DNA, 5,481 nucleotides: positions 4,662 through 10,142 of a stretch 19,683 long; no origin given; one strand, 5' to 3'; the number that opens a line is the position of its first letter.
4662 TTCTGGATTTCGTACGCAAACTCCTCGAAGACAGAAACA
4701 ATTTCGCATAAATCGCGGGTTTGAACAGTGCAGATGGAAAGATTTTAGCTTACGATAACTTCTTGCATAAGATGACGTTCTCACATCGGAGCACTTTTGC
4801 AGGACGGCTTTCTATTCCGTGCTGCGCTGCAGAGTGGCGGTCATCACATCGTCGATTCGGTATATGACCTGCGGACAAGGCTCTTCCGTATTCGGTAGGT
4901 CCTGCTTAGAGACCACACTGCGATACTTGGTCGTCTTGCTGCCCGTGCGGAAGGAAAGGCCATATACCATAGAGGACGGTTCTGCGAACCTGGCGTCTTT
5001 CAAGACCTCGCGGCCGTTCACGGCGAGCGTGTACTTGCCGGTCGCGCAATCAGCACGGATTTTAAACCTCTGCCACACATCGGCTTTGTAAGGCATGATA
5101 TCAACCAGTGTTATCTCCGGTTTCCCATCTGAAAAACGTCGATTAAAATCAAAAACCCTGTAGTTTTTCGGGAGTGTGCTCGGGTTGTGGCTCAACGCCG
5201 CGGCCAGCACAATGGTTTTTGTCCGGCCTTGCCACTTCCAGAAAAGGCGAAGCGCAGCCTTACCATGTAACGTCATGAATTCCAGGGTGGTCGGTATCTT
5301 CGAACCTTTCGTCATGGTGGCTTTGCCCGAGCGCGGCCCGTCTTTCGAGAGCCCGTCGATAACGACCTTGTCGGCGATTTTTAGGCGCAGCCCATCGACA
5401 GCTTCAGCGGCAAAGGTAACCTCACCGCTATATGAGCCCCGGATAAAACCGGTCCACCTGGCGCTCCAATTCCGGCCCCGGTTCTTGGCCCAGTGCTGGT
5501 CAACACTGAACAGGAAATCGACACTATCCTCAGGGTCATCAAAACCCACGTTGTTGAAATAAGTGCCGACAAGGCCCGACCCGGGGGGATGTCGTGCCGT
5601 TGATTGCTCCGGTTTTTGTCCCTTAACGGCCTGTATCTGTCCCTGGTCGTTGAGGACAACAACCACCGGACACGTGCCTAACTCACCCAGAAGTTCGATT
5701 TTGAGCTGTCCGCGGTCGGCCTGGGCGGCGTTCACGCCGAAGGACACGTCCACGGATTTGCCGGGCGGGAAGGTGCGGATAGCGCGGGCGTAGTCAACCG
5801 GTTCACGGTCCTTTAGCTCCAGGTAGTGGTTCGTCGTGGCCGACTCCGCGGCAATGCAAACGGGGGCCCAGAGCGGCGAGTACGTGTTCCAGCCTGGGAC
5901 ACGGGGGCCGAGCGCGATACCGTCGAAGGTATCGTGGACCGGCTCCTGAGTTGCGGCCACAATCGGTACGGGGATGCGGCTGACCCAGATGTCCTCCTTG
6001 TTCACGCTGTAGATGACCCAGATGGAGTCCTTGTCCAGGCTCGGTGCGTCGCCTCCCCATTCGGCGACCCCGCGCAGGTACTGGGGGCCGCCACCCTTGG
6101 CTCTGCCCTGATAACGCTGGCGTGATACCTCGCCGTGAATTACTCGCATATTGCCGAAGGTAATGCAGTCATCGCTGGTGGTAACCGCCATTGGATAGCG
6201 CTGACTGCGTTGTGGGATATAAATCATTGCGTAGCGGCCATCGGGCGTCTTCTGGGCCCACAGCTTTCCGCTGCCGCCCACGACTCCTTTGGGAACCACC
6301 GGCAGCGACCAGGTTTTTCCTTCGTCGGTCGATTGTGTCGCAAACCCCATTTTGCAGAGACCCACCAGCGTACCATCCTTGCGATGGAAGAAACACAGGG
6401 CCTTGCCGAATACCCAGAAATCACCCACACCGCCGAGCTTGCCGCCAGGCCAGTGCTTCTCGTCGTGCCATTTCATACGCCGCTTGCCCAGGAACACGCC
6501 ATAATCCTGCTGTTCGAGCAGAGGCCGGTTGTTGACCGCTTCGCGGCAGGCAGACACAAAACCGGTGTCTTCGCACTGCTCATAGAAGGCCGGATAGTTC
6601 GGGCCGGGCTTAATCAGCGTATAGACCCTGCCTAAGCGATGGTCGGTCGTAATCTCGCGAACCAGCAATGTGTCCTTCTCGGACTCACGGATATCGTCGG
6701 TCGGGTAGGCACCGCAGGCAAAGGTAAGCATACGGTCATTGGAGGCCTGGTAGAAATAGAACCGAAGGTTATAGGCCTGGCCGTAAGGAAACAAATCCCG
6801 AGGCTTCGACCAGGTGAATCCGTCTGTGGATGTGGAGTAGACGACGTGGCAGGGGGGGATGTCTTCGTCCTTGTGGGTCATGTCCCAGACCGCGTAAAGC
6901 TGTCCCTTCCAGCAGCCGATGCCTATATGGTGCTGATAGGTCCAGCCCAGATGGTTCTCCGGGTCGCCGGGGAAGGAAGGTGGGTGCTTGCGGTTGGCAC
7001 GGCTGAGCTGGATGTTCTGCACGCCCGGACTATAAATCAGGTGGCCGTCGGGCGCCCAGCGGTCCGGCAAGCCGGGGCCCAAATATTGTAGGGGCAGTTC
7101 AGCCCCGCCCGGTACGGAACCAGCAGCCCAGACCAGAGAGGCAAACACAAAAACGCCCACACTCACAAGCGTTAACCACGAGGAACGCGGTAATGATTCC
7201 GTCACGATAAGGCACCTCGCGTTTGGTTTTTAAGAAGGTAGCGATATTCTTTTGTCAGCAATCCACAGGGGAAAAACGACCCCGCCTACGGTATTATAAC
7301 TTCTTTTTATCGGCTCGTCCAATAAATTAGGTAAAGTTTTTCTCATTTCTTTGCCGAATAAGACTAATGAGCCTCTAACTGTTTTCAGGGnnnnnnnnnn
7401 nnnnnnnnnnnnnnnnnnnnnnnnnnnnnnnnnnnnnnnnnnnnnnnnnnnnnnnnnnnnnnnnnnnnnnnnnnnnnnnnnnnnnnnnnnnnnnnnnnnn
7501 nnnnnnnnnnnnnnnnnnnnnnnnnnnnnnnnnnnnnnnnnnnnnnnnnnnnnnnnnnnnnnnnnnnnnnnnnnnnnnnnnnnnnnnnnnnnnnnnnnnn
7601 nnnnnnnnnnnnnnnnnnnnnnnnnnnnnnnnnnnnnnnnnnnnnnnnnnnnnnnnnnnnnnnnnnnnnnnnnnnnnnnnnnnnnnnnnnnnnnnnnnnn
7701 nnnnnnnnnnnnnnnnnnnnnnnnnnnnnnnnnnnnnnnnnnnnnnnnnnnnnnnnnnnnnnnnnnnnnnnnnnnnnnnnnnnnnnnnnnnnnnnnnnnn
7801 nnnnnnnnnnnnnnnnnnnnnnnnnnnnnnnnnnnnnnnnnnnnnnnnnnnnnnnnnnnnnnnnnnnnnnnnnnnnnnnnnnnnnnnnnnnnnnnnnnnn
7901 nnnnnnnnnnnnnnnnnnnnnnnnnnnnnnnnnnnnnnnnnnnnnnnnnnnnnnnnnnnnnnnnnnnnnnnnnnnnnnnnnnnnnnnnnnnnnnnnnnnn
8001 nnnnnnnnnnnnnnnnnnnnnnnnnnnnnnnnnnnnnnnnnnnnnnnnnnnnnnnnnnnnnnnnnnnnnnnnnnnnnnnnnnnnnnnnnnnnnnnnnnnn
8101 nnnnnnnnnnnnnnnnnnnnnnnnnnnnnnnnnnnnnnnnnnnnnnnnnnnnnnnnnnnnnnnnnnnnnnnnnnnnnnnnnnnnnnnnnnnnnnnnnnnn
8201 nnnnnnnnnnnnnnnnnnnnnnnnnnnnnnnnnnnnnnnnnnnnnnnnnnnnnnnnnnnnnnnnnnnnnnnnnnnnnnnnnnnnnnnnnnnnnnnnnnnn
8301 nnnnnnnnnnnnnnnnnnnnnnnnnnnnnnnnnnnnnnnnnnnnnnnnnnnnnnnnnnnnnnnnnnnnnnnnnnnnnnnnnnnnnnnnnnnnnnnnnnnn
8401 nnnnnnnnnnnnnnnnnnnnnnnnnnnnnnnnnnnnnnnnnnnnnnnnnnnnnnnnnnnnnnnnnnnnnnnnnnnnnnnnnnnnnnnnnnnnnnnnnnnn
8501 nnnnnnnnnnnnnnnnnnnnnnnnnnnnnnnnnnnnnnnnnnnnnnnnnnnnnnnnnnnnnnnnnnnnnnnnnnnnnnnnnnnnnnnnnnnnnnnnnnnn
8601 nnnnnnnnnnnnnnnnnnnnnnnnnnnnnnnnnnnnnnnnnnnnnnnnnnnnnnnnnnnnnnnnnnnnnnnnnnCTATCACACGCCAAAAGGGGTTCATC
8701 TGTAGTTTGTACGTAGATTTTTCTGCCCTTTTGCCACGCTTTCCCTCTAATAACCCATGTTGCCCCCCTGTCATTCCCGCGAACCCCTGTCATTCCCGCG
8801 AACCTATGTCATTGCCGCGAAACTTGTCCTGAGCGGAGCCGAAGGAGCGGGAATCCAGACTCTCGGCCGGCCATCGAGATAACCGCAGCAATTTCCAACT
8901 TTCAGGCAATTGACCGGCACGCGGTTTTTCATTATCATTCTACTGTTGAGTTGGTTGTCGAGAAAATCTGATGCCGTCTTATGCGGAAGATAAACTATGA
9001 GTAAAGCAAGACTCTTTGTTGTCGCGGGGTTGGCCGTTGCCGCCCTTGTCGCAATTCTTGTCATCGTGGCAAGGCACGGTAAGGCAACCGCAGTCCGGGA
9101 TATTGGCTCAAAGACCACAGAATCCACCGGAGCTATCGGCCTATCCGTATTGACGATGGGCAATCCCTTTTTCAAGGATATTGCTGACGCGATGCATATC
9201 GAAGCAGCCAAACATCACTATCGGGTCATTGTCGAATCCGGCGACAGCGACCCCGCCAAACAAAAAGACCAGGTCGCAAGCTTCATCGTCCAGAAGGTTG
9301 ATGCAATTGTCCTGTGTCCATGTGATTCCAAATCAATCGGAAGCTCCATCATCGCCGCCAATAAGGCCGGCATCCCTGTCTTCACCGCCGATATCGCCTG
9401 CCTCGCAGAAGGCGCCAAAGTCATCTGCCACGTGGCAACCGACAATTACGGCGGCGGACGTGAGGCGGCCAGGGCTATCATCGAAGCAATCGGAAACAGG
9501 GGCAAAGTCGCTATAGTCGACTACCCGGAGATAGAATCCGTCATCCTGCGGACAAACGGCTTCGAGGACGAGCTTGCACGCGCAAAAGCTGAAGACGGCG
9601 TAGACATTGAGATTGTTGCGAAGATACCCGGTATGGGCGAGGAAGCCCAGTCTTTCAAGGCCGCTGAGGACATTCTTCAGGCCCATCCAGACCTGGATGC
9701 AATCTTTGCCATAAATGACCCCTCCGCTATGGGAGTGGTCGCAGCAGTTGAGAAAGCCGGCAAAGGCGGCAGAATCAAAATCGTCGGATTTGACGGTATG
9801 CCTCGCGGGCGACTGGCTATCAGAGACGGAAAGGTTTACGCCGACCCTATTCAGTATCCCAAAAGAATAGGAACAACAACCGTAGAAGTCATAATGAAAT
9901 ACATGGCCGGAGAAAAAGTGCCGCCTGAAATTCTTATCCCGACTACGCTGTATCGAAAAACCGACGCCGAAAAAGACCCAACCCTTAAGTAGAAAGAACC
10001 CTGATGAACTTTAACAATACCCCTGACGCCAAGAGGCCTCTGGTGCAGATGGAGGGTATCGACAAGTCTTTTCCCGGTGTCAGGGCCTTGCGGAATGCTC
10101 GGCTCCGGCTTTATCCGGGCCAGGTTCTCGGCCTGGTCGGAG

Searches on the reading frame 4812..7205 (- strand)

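Call 8: search_protein_families(library=pfam, proteins=[window:4812-7205:-], max_evalue=0.01)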
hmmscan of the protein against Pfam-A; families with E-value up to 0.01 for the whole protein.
window:4812-7205:- (797 aa): 4 families
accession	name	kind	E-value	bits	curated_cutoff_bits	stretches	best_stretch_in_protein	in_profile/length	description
PF22585.3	Sialidase-like_CBM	-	1.8e-26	93.3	27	2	439-532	1-88/156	Sialidase-like, CBM domain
PF24067.1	Beta-prop_BT_1020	-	9e-26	91.3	27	1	40-230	4-216/236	BT_1020-like, N-terminal beta propeller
PF07691.17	PA14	-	2.2e-08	34.5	24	1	543-659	3-136/147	PA14 domain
PF13088.12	BNR_2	-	6.5e-06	26.1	31.4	1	288-357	187-255/277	BNR repeat-like domain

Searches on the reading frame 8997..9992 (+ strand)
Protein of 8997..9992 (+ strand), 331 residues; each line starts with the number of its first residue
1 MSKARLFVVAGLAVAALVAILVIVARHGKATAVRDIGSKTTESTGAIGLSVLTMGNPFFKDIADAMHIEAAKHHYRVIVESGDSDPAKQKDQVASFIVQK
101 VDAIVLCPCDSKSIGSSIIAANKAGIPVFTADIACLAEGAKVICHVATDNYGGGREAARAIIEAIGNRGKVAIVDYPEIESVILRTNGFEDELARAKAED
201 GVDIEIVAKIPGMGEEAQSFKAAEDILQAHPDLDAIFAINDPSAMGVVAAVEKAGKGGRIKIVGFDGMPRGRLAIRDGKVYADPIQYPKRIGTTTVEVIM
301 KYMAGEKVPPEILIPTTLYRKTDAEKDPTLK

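Call 8: search_protein_families(library=pfam, proteins=[window:8997-9992:+], max_evalue=0.01)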
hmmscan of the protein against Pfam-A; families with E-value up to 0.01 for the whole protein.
window:8997-9992:+ (331 aa): 4 families
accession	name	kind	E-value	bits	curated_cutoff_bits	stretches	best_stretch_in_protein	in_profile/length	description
PF13407.12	Peripla_BP_4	-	3.5e-53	181.2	35.1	1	47-307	1-258/258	Periplasmic binding protein domain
PF00532.27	Peripla_BP_1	-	2.1e-22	80.3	22.2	1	45-321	2-280/281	Periplasmic binding proteins and sugar binding domain of LacI family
PF13377.12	Peripla_BP_3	-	1.6e-07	32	26.5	1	184-319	28-162/167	Periplasmic binding protein-like domain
PF13458.12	Peripla_BP_6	-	0.001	19.3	31.7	1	76-269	44-229/343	Periplasmic binding protein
